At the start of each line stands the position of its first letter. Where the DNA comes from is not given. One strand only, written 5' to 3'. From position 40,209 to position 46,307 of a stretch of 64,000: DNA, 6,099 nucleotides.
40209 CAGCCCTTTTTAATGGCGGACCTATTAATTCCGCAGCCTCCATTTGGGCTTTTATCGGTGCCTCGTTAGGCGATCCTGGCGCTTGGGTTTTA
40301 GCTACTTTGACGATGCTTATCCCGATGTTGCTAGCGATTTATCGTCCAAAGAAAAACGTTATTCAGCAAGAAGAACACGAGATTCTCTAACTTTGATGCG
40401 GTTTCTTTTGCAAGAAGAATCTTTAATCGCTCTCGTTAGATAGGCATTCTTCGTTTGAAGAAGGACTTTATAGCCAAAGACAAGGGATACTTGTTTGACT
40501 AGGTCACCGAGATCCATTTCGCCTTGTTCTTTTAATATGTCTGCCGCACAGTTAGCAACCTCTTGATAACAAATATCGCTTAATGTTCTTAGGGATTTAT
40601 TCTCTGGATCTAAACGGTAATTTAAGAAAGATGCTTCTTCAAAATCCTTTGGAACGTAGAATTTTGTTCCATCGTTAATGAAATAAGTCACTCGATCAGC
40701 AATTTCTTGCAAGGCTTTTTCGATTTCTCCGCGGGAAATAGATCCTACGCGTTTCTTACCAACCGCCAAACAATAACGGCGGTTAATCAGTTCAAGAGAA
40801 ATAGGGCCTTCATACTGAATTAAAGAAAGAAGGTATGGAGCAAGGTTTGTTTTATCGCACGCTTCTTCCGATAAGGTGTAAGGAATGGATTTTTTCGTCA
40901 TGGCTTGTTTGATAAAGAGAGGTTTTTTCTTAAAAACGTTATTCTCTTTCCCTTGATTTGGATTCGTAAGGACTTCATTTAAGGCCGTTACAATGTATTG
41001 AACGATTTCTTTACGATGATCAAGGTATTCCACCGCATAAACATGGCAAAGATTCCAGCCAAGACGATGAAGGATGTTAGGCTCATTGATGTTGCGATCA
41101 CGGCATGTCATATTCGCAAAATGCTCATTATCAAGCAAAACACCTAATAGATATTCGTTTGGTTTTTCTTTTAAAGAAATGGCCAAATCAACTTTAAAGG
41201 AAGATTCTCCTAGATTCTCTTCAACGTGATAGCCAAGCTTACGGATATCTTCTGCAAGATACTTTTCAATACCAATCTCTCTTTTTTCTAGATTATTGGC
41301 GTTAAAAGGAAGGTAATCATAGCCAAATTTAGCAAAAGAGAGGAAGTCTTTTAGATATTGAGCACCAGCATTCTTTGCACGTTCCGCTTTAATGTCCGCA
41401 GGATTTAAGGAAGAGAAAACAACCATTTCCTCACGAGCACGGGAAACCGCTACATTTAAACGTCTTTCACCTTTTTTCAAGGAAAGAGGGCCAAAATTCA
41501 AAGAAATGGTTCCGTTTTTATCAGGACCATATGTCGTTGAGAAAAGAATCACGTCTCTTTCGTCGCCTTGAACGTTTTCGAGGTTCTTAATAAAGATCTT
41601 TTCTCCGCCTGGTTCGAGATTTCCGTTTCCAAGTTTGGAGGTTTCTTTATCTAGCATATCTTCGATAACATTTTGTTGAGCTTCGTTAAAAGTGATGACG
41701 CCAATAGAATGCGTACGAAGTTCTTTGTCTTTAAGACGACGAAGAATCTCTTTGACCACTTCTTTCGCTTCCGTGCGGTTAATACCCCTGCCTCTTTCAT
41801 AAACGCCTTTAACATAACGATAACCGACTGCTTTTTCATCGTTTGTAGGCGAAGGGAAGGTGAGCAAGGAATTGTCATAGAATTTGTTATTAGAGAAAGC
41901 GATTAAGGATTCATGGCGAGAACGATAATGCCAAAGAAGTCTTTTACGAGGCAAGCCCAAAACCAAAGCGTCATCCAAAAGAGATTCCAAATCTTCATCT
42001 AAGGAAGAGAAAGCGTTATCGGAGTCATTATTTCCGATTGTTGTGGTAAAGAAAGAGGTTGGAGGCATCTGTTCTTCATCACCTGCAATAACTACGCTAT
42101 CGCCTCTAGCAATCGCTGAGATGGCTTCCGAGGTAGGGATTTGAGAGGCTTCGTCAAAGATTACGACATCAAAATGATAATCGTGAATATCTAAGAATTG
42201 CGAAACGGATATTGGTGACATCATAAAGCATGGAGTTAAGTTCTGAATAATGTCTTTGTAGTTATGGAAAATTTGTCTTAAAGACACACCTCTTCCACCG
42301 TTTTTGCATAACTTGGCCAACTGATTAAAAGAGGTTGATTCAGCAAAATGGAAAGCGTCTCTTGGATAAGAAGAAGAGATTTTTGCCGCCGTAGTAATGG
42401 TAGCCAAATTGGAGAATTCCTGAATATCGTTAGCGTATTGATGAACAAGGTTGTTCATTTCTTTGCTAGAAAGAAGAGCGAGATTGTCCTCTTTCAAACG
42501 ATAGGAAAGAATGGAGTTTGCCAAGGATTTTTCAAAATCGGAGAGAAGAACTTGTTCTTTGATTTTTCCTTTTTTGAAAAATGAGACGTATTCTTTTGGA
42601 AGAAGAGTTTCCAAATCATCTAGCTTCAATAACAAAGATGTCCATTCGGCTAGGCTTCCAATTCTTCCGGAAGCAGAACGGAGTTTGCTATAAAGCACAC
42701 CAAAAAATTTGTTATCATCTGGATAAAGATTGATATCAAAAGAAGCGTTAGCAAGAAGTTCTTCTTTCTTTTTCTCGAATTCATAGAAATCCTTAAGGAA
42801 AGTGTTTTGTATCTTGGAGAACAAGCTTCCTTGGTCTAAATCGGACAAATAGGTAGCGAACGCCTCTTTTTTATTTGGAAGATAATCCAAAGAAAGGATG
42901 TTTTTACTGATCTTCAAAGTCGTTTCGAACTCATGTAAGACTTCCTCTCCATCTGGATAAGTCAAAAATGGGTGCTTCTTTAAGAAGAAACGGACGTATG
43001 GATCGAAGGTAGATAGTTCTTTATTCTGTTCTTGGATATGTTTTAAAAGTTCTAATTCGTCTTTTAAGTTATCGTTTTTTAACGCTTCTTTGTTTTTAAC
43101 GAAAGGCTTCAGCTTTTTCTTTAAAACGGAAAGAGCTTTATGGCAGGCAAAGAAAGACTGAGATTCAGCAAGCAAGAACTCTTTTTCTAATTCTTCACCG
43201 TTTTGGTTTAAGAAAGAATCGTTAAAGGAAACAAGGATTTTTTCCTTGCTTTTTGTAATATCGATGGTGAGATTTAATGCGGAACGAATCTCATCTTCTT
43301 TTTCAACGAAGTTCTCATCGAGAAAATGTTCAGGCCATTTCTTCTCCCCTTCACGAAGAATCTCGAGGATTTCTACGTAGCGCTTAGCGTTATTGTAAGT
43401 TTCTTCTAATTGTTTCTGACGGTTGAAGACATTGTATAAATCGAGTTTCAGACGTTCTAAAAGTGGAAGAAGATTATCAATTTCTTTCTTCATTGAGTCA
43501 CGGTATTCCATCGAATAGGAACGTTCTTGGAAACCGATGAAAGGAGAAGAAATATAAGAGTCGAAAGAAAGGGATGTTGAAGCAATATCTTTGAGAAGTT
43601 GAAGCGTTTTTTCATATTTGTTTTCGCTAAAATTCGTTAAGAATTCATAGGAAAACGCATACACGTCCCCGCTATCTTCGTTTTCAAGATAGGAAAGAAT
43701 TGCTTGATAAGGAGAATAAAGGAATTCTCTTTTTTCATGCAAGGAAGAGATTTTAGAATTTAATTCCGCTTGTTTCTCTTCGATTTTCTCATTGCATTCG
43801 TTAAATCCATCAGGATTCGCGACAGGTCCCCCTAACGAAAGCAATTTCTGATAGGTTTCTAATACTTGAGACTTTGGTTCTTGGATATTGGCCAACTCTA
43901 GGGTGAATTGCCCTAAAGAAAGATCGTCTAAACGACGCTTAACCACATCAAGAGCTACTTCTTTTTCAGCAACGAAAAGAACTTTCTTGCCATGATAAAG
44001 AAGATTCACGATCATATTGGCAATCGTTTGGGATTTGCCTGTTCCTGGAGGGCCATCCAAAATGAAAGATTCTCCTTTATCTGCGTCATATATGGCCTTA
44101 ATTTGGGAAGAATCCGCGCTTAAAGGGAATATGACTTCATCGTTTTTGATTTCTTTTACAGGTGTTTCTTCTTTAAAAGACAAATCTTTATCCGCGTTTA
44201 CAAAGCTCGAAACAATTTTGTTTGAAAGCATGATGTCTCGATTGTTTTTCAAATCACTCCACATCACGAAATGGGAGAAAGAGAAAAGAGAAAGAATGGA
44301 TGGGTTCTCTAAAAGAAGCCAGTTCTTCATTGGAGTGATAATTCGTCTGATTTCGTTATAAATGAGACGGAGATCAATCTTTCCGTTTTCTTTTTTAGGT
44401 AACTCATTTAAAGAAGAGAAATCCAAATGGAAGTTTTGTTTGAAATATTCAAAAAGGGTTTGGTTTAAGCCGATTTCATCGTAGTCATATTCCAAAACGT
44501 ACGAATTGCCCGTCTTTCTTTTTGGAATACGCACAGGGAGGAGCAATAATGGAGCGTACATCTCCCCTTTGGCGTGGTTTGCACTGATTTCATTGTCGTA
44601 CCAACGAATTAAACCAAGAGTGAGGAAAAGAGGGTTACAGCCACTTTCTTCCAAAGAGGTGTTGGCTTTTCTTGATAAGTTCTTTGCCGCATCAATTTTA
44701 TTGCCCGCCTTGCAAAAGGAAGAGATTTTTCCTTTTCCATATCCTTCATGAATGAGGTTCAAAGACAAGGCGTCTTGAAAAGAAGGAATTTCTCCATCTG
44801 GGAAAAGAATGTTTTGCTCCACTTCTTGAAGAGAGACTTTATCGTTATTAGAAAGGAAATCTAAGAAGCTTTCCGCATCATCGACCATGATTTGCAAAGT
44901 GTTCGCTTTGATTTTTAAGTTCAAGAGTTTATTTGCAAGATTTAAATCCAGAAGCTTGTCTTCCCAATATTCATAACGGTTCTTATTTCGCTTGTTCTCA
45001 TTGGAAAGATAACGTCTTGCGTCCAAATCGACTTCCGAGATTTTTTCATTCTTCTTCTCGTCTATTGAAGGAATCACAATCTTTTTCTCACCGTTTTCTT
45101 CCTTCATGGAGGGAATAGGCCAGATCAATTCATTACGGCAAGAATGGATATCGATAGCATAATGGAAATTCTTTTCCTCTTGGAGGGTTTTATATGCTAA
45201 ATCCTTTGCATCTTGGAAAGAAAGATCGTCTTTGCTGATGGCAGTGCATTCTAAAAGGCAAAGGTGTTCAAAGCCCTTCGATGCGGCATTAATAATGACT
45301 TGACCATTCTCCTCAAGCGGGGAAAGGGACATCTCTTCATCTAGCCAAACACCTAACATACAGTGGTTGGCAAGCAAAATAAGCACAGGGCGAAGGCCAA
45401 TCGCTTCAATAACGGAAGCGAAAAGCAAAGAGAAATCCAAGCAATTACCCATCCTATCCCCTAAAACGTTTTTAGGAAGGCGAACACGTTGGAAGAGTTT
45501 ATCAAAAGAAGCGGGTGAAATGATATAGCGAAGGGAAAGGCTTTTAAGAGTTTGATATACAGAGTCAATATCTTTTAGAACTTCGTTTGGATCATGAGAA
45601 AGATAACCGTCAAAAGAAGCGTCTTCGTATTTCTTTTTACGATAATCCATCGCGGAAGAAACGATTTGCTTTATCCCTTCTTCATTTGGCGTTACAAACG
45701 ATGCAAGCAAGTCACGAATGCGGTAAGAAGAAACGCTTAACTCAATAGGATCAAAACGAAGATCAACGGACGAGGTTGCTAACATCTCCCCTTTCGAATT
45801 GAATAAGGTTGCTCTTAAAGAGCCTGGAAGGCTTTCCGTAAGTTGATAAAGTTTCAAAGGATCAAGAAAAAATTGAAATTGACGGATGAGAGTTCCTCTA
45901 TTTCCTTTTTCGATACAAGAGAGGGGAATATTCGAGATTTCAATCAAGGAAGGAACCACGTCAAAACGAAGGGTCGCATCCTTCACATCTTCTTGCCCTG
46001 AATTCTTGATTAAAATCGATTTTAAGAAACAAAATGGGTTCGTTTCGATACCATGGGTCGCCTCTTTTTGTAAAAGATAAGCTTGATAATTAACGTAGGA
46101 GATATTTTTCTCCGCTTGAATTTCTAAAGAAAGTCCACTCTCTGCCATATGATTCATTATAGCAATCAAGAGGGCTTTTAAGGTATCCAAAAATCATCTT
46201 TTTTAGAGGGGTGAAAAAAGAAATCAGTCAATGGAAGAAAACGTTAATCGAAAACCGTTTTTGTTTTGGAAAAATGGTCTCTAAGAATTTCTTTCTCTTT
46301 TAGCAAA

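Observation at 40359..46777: Giant fusion of a transglutaminase-like protease, a Upf1-like helicase and a Vsr-like nuclease, with a small partner ORF: candidate undescribed nucleic-acid surveillance or defence module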

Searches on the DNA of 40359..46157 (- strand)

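Call 83: search_dna_similar(query=L013:5944-11835:+, collection=ecoli_genomes, mode=near, max_rows=8)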
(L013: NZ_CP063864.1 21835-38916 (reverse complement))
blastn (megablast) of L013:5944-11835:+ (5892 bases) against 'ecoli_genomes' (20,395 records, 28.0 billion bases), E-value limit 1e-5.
No match.
